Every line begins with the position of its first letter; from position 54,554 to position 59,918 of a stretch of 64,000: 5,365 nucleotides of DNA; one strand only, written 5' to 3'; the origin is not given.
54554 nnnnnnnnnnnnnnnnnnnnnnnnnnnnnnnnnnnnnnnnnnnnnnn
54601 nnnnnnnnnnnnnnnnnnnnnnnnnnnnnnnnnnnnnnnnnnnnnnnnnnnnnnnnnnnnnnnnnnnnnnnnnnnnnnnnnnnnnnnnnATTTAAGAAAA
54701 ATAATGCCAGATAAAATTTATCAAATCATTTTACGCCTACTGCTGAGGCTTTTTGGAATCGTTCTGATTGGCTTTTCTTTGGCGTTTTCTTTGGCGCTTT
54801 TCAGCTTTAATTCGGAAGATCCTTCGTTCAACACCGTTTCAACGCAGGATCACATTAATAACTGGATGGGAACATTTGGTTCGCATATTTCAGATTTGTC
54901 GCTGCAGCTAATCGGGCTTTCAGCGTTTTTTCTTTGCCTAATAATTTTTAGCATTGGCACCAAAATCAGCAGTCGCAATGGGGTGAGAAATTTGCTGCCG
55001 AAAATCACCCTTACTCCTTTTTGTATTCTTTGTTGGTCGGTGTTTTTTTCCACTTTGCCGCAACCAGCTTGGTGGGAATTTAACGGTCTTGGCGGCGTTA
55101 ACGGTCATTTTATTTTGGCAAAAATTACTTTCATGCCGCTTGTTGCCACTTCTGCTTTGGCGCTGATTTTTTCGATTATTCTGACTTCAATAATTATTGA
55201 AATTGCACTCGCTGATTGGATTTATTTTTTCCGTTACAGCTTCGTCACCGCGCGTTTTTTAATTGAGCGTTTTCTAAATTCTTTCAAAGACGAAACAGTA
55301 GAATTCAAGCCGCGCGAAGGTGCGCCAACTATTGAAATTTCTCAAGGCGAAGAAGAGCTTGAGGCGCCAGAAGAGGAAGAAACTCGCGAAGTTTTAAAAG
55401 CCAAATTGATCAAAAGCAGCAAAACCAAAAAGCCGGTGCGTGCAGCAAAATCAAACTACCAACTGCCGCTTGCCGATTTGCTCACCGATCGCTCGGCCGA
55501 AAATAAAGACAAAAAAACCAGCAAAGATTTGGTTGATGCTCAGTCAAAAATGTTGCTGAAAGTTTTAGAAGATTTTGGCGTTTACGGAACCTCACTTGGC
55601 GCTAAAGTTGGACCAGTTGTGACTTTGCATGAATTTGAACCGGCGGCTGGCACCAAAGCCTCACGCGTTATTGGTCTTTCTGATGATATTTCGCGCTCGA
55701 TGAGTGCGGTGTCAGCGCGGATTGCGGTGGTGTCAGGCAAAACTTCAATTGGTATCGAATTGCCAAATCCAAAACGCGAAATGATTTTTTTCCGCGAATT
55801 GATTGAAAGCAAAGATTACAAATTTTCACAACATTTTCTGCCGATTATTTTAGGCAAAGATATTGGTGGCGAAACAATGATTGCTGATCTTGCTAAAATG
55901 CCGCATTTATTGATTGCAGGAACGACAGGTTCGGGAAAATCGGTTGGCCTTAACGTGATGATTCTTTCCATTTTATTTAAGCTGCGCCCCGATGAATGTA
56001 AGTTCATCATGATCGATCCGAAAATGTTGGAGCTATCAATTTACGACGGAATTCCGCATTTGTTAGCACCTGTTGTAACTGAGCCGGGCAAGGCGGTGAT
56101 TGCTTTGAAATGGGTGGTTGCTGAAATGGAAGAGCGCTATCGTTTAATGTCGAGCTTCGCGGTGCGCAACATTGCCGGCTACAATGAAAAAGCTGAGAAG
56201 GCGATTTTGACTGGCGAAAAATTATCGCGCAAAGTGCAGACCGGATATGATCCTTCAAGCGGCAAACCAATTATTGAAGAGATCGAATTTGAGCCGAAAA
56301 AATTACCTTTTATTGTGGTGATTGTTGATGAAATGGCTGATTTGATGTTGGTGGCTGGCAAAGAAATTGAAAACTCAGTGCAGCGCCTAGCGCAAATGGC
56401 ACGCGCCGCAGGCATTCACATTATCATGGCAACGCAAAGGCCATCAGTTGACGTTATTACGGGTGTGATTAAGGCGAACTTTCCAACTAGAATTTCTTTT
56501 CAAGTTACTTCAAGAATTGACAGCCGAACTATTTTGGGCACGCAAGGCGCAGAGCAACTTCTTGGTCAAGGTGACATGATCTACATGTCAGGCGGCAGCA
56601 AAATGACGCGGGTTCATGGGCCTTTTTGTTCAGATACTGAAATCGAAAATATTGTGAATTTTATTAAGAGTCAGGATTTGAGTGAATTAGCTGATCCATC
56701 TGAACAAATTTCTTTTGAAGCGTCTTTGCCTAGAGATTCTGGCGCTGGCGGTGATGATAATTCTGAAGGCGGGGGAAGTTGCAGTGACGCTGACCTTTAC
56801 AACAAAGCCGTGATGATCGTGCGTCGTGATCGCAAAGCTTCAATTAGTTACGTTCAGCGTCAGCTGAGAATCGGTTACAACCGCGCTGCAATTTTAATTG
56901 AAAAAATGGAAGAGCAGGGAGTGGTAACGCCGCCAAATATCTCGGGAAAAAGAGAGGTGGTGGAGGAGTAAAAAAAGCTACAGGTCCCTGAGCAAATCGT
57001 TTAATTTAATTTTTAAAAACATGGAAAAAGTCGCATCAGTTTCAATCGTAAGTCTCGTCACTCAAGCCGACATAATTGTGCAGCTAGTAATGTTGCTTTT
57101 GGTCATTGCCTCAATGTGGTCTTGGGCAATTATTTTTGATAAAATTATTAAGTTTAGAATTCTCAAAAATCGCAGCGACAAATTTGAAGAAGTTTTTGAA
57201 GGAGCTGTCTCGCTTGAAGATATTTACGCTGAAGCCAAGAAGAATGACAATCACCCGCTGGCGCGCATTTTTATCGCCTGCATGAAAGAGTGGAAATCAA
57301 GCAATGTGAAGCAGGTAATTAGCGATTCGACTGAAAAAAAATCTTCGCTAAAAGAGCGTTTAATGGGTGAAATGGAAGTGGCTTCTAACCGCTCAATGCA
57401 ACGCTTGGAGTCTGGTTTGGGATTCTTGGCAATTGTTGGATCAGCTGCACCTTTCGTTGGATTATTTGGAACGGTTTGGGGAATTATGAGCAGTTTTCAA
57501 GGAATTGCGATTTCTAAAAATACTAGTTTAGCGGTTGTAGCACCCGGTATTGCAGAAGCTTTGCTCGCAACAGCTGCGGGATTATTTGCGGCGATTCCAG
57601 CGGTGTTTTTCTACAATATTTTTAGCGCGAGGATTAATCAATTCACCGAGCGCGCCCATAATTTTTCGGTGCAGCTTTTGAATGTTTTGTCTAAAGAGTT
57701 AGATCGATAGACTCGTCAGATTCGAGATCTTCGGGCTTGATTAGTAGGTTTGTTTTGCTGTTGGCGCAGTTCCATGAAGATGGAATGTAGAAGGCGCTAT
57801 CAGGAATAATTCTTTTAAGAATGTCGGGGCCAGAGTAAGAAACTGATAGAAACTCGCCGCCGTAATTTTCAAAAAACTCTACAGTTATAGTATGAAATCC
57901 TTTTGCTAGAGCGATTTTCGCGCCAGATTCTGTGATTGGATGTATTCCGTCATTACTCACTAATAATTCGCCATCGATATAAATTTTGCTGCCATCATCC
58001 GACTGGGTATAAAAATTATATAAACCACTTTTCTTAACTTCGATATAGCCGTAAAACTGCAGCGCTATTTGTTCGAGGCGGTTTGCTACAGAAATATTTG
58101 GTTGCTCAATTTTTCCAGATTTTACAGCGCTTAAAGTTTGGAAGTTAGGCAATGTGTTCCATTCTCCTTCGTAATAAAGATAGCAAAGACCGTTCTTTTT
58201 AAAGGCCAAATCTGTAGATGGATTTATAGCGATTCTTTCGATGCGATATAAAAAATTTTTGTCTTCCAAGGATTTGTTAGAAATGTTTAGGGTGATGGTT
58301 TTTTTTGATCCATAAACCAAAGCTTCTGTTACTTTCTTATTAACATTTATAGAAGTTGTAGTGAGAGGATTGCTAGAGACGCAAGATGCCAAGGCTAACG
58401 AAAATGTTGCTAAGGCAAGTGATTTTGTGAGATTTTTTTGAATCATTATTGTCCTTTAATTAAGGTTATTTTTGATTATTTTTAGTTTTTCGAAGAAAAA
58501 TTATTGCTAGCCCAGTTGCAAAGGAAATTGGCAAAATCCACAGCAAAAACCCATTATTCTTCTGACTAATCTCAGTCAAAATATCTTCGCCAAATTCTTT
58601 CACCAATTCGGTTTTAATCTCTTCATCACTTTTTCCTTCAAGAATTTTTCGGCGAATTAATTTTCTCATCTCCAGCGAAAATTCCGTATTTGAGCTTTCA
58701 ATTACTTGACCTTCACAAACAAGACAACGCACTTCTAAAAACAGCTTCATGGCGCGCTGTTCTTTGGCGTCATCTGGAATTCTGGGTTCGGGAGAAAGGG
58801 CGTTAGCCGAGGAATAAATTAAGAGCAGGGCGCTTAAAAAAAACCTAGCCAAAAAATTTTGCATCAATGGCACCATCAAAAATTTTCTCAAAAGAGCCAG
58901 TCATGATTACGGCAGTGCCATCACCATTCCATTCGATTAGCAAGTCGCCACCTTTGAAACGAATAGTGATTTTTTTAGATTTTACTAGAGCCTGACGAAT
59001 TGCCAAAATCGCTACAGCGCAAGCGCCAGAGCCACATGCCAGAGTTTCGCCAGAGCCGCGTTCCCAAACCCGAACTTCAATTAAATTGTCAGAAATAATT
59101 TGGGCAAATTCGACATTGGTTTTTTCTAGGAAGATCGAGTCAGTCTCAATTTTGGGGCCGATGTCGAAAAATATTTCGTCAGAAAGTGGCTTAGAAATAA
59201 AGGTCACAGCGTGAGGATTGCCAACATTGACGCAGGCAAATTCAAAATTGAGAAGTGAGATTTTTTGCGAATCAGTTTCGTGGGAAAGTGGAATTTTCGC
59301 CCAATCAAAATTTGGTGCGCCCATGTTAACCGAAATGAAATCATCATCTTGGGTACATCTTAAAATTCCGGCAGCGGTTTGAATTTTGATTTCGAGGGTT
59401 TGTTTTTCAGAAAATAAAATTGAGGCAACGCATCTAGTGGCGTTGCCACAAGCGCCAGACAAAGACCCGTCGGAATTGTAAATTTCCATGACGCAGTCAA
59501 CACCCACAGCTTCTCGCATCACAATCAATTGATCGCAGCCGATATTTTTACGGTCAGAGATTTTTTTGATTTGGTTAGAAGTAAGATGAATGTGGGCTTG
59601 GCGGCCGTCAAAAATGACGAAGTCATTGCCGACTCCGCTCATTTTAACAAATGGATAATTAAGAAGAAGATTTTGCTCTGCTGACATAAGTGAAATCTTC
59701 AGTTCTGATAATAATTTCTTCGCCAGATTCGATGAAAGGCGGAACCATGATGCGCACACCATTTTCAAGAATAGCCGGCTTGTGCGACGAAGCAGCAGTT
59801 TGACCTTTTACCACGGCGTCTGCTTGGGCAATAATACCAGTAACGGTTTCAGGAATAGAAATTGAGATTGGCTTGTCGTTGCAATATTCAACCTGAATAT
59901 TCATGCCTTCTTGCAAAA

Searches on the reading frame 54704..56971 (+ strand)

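Call 27: search_protein_families(library=pfam, proteins=[window:54704-56971:+], max_evalue=0.000001)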
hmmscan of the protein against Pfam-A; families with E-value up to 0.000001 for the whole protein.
window:54704-56971:+ (755 aa): 4 families
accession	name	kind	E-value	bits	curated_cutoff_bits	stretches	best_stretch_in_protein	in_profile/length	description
PF01580.24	FtsK_SpoIIIE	-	1.8e-70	237.3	24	1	364-582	3-221/221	FtsK/SpoIIIE family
PF17854.6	FtsK_alpha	-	2.9e-23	82.4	22.9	1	254-355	1-101/101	FtsK alpha domain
PF09397.16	FtsK_gamma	-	3.5e-23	81.5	30.6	1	696-753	4-61/63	Ftsk gamma domain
PF13491.11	FtsK_4TM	-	3.2e-21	76.2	23.1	1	11-168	2-162/171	4TM region of DNA translocase FtsK/SpoIIIE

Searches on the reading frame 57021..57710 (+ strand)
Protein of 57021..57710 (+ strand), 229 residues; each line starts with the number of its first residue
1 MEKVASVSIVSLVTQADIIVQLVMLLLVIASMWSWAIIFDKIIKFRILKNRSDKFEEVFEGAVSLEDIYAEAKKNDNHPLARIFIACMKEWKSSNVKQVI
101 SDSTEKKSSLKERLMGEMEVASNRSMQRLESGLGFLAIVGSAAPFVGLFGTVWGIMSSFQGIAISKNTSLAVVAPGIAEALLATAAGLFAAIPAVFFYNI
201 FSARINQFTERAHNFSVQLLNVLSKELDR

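Call 27: search_protein_families(library=pfam, proteins=[window:57021-57710:+], max_evalue=0.000001)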
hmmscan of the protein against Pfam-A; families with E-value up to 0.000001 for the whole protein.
window:57021-57710:+ (229 aa): 1 family
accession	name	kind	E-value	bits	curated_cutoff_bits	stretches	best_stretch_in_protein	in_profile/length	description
PF01618.21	MotA_ExbB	-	2e-36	125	22.9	1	79-211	5-124/127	MotA/TolQ/ExbB proton channel family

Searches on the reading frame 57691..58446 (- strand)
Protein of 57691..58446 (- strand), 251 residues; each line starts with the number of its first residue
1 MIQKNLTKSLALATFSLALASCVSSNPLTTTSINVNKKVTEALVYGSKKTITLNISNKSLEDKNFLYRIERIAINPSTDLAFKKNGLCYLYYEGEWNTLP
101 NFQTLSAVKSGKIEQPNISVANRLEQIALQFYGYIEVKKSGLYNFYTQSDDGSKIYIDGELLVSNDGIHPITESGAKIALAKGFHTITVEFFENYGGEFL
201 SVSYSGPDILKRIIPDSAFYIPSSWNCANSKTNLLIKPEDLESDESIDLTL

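Call 27: search_protein_families(library=pfam, proteins=[window:57691-58446:-], max_evalue=0.000001)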
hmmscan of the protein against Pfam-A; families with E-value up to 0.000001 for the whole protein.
window:57691-58446:- (251 aa): 1 family
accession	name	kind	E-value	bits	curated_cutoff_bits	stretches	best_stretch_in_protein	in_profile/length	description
PF07691.17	PA14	-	4.5e-14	52.9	24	1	125-217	44-146/147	PA14 domain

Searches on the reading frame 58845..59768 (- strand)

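Call 27: search_protein_families(library=pfam, proteins=[window:58845-59768:-], max_evalue=0.000001)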
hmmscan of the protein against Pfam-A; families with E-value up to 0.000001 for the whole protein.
window:58845-59768:- (307 aa): 1 family
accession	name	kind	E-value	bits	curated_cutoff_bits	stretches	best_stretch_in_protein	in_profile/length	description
PF01678.24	DAP_epimerase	-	5e-49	165.8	34.7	2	179-294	2-119/121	Diaminopimelate epimerase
